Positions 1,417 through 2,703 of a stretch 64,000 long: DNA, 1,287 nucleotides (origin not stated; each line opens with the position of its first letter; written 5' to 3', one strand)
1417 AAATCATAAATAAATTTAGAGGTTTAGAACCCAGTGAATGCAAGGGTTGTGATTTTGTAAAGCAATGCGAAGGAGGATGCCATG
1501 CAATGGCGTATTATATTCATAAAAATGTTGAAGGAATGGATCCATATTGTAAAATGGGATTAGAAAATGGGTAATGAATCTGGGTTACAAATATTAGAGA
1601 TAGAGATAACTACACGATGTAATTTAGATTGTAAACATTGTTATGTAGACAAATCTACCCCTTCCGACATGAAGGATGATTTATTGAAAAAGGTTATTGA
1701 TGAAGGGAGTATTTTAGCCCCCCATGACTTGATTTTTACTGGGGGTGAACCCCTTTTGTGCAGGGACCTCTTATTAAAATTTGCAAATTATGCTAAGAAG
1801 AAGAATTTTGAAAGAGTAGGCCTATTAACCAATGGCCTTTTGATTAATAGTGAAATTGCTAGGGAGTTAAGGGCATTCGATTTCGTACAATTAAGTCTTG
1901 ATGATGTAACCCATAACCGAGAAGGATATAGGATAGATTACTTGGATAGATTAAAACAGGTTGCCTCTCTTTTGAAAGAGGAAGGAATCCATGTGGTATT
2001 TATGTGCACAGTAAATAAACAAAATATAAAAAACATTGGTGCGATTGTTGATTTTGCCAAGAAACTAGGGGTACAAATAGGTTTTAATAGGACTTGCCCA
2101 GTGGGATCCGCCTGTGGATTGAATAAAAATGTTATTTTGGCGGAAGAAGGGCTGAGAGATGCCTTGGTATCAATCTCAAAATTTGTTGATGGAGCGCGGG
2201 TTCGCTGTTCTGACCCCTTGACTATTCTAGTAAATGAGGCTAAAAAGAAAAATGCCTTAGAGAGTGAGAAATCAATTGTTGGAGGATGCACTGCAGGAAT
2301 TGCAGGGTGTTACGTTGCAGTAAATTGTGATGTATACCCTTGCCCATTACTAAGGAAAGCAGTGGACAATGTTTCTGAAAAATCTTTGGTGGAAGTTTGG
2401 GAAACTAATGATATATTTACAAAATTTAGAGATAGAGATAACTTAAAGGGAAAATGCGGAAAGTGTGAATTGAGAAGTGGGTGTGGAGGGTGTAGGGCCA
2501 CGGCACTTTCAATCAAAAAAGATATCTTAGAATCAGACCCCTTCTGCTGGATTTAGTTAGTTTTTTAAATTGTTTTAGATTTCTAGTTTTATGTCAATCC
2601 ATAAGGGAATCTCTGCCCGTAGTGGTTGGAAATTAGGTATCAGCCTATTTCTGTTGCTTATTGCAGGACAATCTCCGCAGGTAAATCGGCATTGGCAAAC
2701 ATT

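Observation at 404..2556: Tandem, translationally coupled radical SAM/SPASM enzymes with no obvious partner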

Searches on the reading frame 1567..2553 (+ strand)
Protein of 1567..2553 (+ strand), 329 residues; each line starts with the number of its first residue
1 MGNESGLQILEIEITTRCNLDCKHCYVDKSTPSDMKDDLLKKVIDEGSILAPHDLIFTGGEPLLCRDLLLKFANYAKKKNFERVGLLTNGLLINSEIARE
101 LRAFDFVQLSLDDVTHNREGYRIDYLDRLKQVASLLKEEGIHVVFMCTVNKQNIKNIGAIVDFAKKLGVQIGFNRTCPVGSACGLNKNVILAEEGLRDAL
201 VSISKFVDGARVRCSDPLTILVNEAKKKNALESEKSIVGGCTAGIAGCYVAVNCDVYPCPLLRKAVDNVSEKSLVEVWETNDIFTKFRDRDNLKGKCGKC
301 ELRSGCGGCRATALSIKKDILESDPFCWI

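Call 5: search_protein_families(library=pfam, proteins=[window:1567-2553:+], max_evalue=0.01)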
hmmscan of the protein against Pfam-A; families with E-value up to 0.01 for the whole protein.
window:1567-2553:+ (329 aa): 4 families
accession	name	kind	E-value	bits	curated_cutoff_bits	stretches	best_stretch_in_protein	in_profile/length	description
PF04055.27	Radical_SAM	-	2.3e-20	73.8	29.5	1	12-164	1-166/166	Radical SAM superfamily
PF13186.11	SPASM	-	2.9e-07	31.1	21.5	1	241-301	1-67/67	Iron-sulfur cluster-binding domain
PF13353.11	Fer4_12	-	1.4e-06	29.1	22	1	17-97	14-98/137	4Fe-4S single cluster domain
PF13727.12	CoA_binding_3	-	0.00033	21.2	25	1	77-171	76-171/175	CoA-binding domain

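Call 6: search_protein_families(library=ncbifam, proteins=[window:1567-2553:+], max_evalue=0.01)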
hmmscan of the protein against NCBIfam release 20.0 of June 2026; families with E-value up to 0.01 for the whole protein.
window:1567-2553:+ (329 aa): 77 families (the best 25 are shown)
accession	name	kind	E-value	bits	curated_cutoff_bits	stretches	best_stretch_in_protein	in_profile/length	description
TIGR04545.1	rSAM_ahbD_hemeb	equivalog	1.7e-45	156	500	1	12-327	4-335/339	heme b synthase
TIGR04055.1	rSAM_NirJ2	equivalog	6.1e-43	147.6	500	1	13-327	5-322/326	putative heme d1 biosynthesis radical SAM protein NirJ2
TIGR04053.2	TIGR04053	equivalog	1.8e-33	116.3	395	2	235-327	270-362/366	TIGR04053 family radical SAM/SPASM domain-containing protein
NF050035.1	rSAM_WgK_link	exception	1.8e-31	109.5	650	2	234-328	262-362/367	radical SAM/SPASM peptide maturase WgkB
TIGR04054.1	rSAM_NirJ1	equivalog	4.3e-30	104.6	650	1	12-328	40-381/387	putative heme d1 biosynthesis radical SAM protein NirJ1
TIGR04051.1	rSAM_NirJ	equivalog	8.4e-29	100.6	515.45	2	14-170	8-169/354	heme d1 biosynthesis radical SAM protein NirJ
TIGR04303.1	GeoRSP_rSAM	equivalog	1.2e-28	100.6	400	1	13-328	10-325/325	GeoRSP system radical SAM/SPASM protein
TIGR04546.1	rSAM_ahbC_deAc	equivalog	3.2e-28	98.6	650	2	13-168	44-204/390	12,18-didecarboxysiroheme deacetylase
TIGR04340.1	rSAM_ACGX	hypoth_equivalog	2.5e-27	96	400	1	12-328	7-338/341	radical SAM/SPASM domain protein, ACGX system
TIGR02109.1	PQQ_syn_pqqE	equivalog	1.4e-26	93.3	381.35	1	10-327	9-330/358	pyrroloquinoline quinone biosynthesis protein PqqE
TIGR04317.1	W_rSAM_matur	equivalog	1.2e-25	90.4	380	1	7-310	3-323/349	tungsten cofactor oxidoreductase radical SAM maturase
NF045574.1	sacti_mat_StsB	exception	2.1e-25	89.5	625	1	4-320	92-406/466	StsB family radical SAM/SPASM domain sactipeptide maturase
TIGR04133.1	rSAM_w_lipo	hypoth_equivalog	1.4e-23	83.4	425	1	7-308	23-329/350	TIGR04133 family radical SAM/SPASM protein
TIGR03962.1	mycofact_rSAM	equivalog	3.6e-23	82.3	265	1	10-327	14-331/339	mycofactocin radical SAM maturase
TIGR04347.1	pseudo_SAM_Halo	equivalog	4.5e-23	82.1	525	1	13-328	43-384/390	TIGR04347 family pseudo-SAM/SPASM protein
TIGR04251.1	SCM_rSAM_ScmF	equivalog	2.8e-19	69.7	400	1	11-327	7-339/353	SynChlorMet cassette radical SAM/SPASM protein ScmF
TIGR04250.1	SCM_rSAM_ScmE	equivalog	2.4e-17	62.9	400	1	10-317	5-335/358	SynChlorMet cassette radical SAM/SPASM protein ScmE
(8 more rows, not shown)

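Call 12: search_solved_structures(query=window:1567-2553:+)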
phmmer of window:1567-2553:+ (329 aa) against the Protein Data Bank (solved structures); distinct sequences matched with E-value up to 0.001: 18.
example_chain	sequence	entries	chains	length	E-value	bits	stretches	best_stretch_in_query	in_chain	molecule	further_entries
6c8v_A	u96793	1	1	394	1.5e-11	47.2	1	12-328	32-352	Coenzyme PQQ synthesis protein E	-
6efn_A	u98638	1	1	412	7.1e-09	38.5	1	12-284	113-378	Sporulation killing factor maturation protein SkfB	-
4k37_A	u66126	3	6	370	1.5e-07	34.1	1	14-166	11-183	Anaerobic sulfatase-maturating enzyme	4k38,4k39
4k36_A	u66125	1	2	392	1.6e-07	34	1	14-166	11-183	Anaerobic sulfatase-maturating enzyme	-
5wgg_A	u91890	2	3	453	2.7e-07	33.2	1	4-114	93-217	Radical SAM domain protein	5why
1tv7_A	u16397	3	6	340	4.7e-06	29.2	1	8-188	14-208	Molybdenum cofactor biosynthesis protein A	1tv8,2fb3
2fb2_A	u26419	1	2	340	5.4e-06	29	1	9-188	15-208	Molybdenum cofactor biosynthesis protein A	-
8vpo_A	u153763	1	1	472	9.8e-06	28.1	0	54-169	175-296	Radical SAM core domain-containing protein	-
4m7s_A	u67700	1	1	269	2.3e-05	26.9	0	8-90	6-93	BtrN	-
4m7t_A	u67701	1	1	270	2.5e-05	26.8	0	8-90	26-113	BtrN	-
7tol_A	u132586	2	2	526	5.2e-05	25.7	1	9-174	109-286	glycerol dibiphytanyl glycerol tetraether - macrocyclic archaeol synthase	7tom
9gm3_A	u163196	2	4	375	0.00015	24.3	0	9-126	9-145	ChlB radical SAM domain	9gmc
9dfu_A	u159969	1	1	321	0.00027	23.4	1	13-117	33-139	Radical SAM core domain-containing protein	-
6b4c_A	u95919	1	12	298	0.00036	23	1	14-151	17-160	Viperin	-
9dgw_A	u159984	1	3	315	0.00041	22.8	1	14-151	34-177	Radical SAM core domain-containing protein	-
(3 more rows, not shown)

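Call 48: find_homologous_proteins(query=window:1567-2553:+, max_evalue=1e-30)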
Query window:1567-2553:+ (329 aa): 215 proteins with E <= 1e-30 among 4255 candidates; the best 120 are listed.
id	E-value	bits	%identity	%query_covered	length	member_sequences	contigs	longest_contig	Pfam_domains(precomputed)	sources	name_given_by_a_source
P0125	8.1e-203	691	92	100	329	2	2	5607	PF13186.12,PF04055.28,PF13353.12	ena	-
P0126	6.1e-165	566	75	100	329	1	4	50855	PF13186.12,PF04055.28,PF13353.12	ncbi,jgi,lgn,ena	-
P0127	1.4e-117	411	56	100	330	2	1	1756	PF13186.12,PF04055.28,PF13353.12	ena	-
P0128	7.7e-88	313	47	98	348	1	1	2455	PF13186.12,PF04055.28,PF13353.12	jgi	jgi:radical SAM protein with 4Fe4S-binding SPASM domain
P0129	2.8e-86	308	47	100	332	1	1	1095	PF13186.12,PF04055.28,PF13353.12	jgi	jgi:radical SAM protein with 4Fe4S-binding SPASM domain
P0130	4.4e-78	281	43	98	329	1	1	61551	PF04055.28,PF13353.12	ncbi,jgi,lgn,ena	ncbi:MAG: radical SAM protein [archaeon]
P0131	4.7e-78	281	42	100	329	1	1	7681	PF13186.12,PF04055.28,PF13353.12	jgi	jgi:radical SAM protein with 4Fe4S-binding SPASM domain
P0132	3.5e-77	278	42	100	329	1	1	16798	PF13186.12,PF04055.28,PF13353.12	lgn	-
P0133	3.5e-75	271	42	100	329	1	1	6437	PF13186.12,PF04055.28,PF13353.12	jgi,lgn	-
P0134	1.3e-74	269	44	99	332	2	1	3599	PF13186.12,PF04055.28,PF13353.12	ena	-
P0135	1.4e-73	266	40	100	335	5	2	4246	PF13186.12,PF04055.28,PF13353.12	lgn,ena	-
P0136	3.8e-73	265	43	99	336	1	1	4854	PF13186.12,PF04055.28,PF13353.12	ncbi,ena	-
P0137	7.0e-73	264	42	99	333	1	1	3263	PF13186.12,PF04055.28,PF13353.12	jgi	-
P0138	7.2e-73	264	44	100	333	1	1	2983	PF13186.12,PF04055.28,PF13353.12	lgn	-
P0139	5.7e-71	257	40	99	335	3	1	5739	PF13186.12,PF04055.28,PF13353.12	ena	-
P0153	1.4e-64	236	38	98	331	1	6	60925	PF13186.12,PF04055.28,PF13353.12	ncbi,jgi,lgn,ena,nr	ncbi:radical SAM protein [Patescibacteria group bacterium]|nr:radical SAM protein [Patescibacteria g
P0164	3.9e-60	222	37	99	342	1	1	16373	PF13186.12,PF04055.28,PF13353.12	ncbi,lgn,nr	ncbi:MAG: radical SAM protein [Firmicutes bacterium]|nr:radical SAM protein [Bacillota bacterium]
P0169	2.1e-58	216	37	99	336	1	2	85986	PF13186.12,PF04055.28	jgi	jgi:AdoMet-dependent heme synthase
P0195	6.8e-47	178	34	99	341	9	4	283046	PF13186.12,PF04055.28,PF13353.12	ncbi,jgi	jgi:radical SAM protein with 4Fe4S-binding SPASM domain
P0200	7.5e-46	175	33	98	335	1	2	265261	PF13186.12,PF04055.28,PF13353.12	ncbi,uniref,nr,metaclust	ncbi:radical SAM/SPASM domain-containing protein [Clostridium sporogenes]|uniref:radical SAM/SPASM d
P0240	2.3e-40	157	33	98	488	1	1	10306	PF13673.14,PF13186.12,PF04055.28,PF13353.12,PF13508.14,PF08445.17,PF00583.32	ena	-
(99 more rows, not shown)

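Call 50: find_encoding_contigs(protein=P0200, flank=6000, max_places=2)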
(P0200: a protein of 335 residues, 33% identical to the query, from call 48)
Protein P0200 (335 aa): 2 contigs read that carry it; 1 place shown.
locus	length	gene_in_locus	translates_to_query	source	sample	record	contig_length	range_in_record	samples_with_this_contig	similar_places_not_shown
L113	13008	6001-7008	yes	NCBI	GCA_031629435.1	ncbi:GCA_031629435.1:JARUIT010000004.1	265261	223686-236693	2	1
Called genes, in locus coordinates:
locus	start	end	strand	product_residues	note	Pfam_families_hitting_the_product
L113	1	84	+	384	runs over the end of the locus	PF04055:Radical_SAM, PF13353:Fer4_12, PF13186:SPASM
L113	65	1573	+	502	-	PF00795:CN_hydrolase, PF04909:Amidohydro_2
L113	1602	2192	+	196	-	PF00696:AA_kinase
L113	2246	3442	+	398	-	PF19289:PmbA_TldD_3rd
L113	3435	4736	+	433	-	PF19289:PmbA_TldD_3rd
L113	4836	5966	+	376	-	PF01321:Creatinase_N, PF00557:Peptidase_M24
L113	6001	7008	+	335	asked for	PF04055:Radical_SAM, PF13353:Fer4_12, PF13186:SPASM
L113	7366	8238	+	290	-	PF01968:Hydantoinase_A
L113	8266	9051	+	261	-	PF01048:PNP_UDP_1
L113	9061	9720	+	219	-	PF00730:HhH-GPD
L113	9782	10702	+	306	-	PF00005:ABC_tran, PF13304:AAA_21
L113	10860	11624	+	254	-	PF01061:ABC2_membrane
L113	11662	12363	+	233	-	PF00795:CN_hydrolase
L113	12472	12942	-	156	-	-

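Call 51: find_encoding_contigs(protein=P0153, flank=6000, max_places=2)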
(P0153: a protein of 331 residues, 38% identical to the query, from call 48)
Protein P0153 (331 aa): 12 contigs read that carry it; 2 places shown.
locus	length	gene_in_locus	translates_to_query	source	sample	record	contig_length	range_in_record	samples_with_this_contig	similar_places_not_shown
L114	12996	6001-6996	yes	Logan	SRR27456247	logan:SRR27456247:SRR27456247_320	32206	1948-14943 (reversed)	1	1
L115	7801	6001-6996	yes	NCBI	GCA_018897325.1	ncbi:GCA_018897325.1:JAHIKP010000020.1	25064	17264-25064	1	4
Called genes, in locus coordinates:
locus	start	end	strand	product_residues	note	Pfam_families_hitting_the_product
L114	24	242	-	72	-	PF12844:HTH_19, PF13560:HTH_31, PF13413:HTH_25 (weak), PF13443:HTH_26 (weak), PF01381:HTH_3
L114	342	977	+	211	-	-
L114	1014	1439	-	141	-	-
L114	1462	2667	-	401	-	-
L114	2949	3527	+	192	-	PF13302:Acetyltransf_3, PF13420:Acetyltransf_4, PF00583:Acetyltransf_1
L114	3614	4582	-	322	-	-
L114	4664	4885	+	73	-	-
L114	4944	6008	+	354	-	PF04055:Radical_SAM, PF13353:Fer4_12, PF13186:SPASM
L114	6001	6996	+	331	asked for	PF04055:Radical_SAM, PF13353:Fer4_12 (weak), PF13186:SPASM (weak)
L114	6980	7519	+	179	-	PF00583:Acetyltransf_1, PF13673:Acetyltransf_10, PF13508:Acetyltransf_7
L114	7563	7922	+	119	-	PF01230:HIT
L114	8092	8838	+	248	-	PF00376:MerR, PF12728:HTH_17 (weak), PF13411:MerR_1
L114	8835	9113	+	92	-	-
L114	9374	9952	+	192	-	PF13302:Acetyltransf_3, PF00583:Acetyltransf_1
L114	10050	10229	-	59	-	-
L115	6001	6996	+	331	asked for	PF04055:Radical_SAM, PF13353:Fer4_12 (weak), PF13186:SPASM (weak)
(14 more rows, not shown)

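Call 52: find_encoding_contigs(protein=P0240, flank=6000, max_places=2)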
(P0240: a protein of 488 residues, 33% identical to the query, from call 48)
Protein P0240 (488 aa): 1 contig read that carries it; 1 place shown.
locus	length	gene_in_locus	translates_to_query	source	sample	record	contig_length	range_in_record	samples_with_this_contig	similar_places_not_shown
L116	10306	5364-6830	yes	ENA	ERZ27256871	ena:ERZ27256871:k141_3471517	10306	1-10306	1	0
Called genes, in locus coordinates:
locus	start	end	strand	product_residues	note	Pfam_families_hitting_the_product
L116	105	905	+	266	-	PF01790:LGT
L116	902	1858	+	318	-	PF01933:CofD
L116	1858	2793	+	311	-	PF10298:WhiA_N, PF14527:LAGLIDADG_WhiA, PF02650:HTH_WhiA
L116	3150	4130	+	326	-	-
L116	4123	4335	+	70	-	-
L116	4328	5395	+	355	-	PF04055:Radical_SAM, PF13186:SPASM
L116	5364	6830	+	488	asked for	PF04055:Radical_SAM, PF13353:Fer4_12 (weak), PF13186:SPASM, PF00583:Acetyltransf_1, PF13673:Acetyltransf_10 (weak), PF13508:Acetyltransf_7, PF08445:FR47 (faint)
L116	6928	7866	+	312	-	PF04909:Amidohydro_2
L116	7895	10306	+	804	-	?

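Call 59: find_encoding_contigs(protein=P0164, flank=5000, max_places=1)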
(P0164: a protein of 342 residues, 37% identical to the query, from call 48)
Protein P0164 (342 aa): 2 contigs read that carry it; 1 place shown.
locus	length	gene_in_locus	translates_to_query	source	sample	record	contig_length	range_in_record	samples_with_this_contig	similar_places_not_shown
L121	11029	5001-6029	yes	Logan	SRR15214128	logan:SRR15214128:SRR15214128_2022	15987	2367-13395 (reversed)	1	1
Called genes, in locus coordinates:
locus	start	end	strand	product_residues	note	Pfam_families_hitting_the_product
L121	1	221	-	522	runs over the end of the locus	-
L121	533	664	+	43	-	-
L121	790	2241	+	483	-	PF00245:Alk_phosphatase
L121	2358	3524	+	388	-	PF07907:YibE_F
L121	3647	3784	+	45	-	-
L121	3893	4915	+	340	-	PF04055:Radical_SAM, PF13353:Fer4_12 (weak), PF13186:SPASM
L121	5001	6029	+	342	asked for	PF04055:Radical_SAM, PF13353:Fer4_12, PF13186:SPASM (weak)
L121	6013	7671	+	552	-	PF13424:TPR_12 (faint), PF13431:TPR_17 (faint), PF00515:TPR_1 (faint), PF12895:ANAPC3 (faint), PF13174:TPR_6 (faint), PF13176:TPR_7 (faint), PF07719:TPR_2 (weak), PF13432:TPR_16 (weak), +6 more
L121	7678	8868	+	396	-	PF07690:MFS_1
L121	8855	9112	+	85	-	-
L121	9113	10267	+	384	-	-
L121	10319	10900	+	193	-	-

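Call 60: find_encoding_contigs(protein=P0195, flank=5000, max_places=1)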
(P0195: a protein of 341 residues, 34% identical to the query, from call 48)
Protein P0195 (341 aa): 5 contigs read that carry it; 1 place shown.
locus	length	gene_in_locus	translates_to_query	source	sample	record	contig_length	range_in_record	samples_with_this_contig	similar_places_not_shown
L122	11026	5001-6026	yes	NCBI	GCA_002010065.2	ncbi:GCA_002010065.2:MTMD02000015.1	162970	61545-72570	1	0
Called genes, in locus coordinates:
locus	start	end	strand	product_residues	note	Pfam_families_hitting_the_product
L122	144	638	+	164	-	PF06695:Sm_multidrug_ex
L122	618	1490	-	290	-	PF08902:DUF1848 (faint), PF04055:Radical_SAM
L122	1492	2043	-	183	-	PF00013:KH_1, PF22675:KH-I_KHDC4-BBP (faint), PF21800:KH_KRR1_2nd, PF22891:KH_PNO1_2nd, PF00013:KH_1 (weak)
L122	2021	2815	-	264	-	PF01163:RIO1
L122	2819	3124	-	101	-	PF01176:eIF-1a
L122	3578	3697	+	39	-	-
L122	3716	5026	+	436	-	PF04055:Radical_SAM, PF13353:Fer4_12 (weak), PF13186:SPASM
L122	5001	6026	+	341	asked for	PF13353:Fer4_12 (weak), PF04055:Radical_SAM, PF13186:SPASM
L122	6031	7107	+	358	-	PF04055:Radical_SAM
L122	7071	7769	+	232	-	PF13489:Methyltransf_23, PF13649:Methyltransf_25, PF13847:Methyltransf_31 (weak), PF08241:Methyltransf_11, PF08242:Methyltransf_12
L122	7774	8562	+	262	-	PF24827:AstE_AspA_cat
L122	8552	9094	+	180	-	-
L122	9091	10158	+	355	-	PF04055:Radical_SAM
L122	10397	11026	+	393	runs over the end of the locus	PF04415:DUF515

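Call 61: find_encoding_contigs(protein=P0169, flank=5000, max_places=1)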
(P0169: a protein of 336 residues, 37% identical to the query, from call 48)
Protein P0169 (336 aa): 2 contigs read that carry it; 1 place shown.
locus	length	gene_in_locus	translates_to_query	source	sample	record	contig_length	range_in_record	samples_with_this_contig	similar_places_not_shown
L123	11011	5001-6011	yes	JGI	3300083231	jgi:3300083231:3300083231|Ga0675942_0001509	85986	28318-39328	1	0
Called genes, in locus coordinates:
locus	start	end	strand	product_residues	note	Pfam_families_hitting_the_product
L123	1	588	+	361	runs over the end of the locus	PF00589:Phage_integrase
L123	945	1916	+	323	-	PF13271:DUF4062 (weak), PF10137:CAP12-PCTIR_TIR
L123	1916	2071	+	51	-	-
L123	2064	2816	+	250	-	-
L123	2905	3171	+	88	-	-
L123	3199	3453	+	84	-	-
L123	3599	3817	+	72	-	-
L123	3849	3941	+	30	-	-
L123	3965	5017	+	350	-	PF04055:Radical_SAM, PF13186:SPASM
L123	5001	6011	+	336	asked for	PF04055:Radical_SAM, PF13186:SPASM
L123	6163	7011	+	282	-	-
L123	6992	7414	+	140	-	-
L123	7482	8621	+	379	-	-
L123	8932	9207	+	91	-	-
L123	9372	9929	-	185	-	PF01066:CDP-OH_P_transf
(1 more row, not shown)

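Call 79: predict_structure(alignment_id=A3)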
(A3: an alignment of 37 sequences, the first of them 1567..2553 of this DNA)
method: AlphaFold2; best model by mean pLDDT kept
length: 329 residues; sequences in the alignment: 37
mean_pLDDT: 91.6   pTM: 0.91
mean pLDDT of the five models: 91.6, 91.3, 91.2, 91.0, 90.8
residues with pLDDT >= 90: 258; 70-90: 53; 50-70: 17; < 50: 1
segments of 3 or more residues with pLDDT < 50: none
pLDDT, mean of each block of 10 residues (from residue 1): 80 94 80 96 98 96 97 98 96 97 97 70 81 98 95 91 96 88 67 93 94 94 93 87 93 96 95 97 95 94 91 92 94
secondary structure, 60 per line:
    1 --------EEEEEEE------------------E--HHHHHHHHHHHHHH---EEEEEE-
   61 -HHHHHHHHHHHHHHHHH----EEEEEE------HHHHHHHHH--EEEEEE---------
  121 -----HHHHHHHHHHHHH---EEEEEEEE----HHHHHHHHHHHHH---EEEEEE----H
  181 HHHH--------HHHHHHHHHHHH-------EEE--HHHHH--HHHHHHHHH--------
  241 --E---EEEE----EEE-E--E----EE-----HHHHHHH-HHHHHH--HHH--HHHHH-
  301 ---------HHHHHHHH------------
elements in order: E9-15 H37-50 E54-59 H62-78 E83-88 H95-103 E106-111 H126-138 E142-149 H154-166 E170-175 H180-184 H193-204 E212-214 H217-221 H224-232 E247-250 E255-257 H274-280 H282-287 H295-299 H310-317

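Call 83: fold_search(model_id=the predicted structure, library=pdb)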
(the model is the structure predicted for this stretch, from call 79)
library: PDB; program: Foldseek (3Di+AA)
matches with E <= 10: 1730; with E <= 0.001: 149
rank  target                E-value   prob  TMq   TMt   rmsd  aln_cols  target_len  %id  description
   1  5v1s_A                6.4e-16  1.00  0.73  0.58   4.6       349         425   19  Crystal structure of Streptococcus suis SuiB bound to S-adenosylmethionine (released 2017-08-30)
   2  5v1q_A                1.4e-15  1.00  0.73  0.58   4.5       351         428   19  Crystal structure of Streptococcus suis SuiB (released 2017-08-30)
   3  5v1q_B                1.6e-15  1.00  0.75  0.58   4.4       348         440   19  Crystal structure of Streptococcus suis SuiB (released 2017-08-30)
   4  5why_A                2.2e-15  1.00  0.69  0.55   4.8       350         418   22  Structural Insights into Thioether Bond Formation in the Biosynthesis of Sactipeptides (released 2017-07-26)
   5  5v1t_A                3.4e-15  1.00  0.74  0.58   4.7       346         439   19  Crystal structure of Streptococcus suis SuiB bound to precursor peptide SuiA (released 2017-08-30)
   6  5why_B                3.6e-15  1.00  0.68  0.54   5.8       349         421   22  Structural Insights into Thioether Bond Formation in the Biosynthesis of Sactipeptides (released 2017-07-26)
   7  5v1s_B                1.3e-14  1.00  0.73  0.58   4.3       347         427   18  Crystal structure of Streptococcus suis SuiB bound to S-adenosylmethionine (released 2017-08-30)
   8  6c8v                  2.3e-14  1.00  0.65  0.68   5.8       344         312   19  X-ray structure of PqqE from Methylobacterium extorquens (released 2018-02-14)
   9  6efn                  4.2e-14  1.00  0.66  0.57   5.1       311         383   19  Structure of a RiPP maturase, SkfB (released 2018-10-24)
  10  4k39_A                6.5e-13  1.00  0.71  0.66   5.0       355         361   22  Native anSMEcpe with bound AdoMet and Cp18Cys peptide (released 2013-05-08)
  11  5wgg_A                6.5e-13  1.00  0.68  0.53   6.3       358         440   24  Structural Insights into Thioether Bond Formation in the Biosynthesis of Sactipeptides (released 2017-07-26)
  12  4k39_B                8.2e-13  1.00  0.73  0.68   4.9       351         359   22  Native anSMEcpe with bound AdoMet and Cp18Cys peptide (released 2013-05-08)
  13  4k38_B                1.2e-12  1.00  0.74  0.68   4.8       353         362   21  Native anSMEcpe with bound AdoMet and Kp18Cys peptide (released 2013-05-08)
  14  8vpo                  4.1e-12  1.00  0.69  0.52   5.4       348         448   17  X-Ray Crystal Structure of TigE from Paramaledivibacter caminithermalis (released 2024-02-07)
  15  9dfw_B                5.7e-11  1.00  0.63  0.70   4.0       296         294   14  X-ray crystal structure of an engineered Viperin-like enzyme from T. virens with bound CTP and SAM (released 2025-02-12)
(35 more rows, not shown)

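Call 89: search_protein_families(library=padloc, proteins=[window:1567-2553:+], max_evalue=0.001)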
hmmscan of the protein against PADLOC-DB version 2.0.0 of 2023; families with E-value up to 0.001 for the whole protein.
window:1567-2553:+ (329 aa): 3 families
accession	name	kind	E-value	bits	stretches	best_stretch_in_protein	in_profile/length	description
PDLC02903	pVip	-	5.5e-19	66.6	1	12-156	4-152/257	Viperins not associated with kinases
PDLC02904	pVip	-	5.4e-16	56.9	1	13-155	8-155/262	Viperins associated with kinases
PDLC02905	pVip-kinase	-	0.00068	17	0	14-117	188-297/474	Viperin-kinase fusion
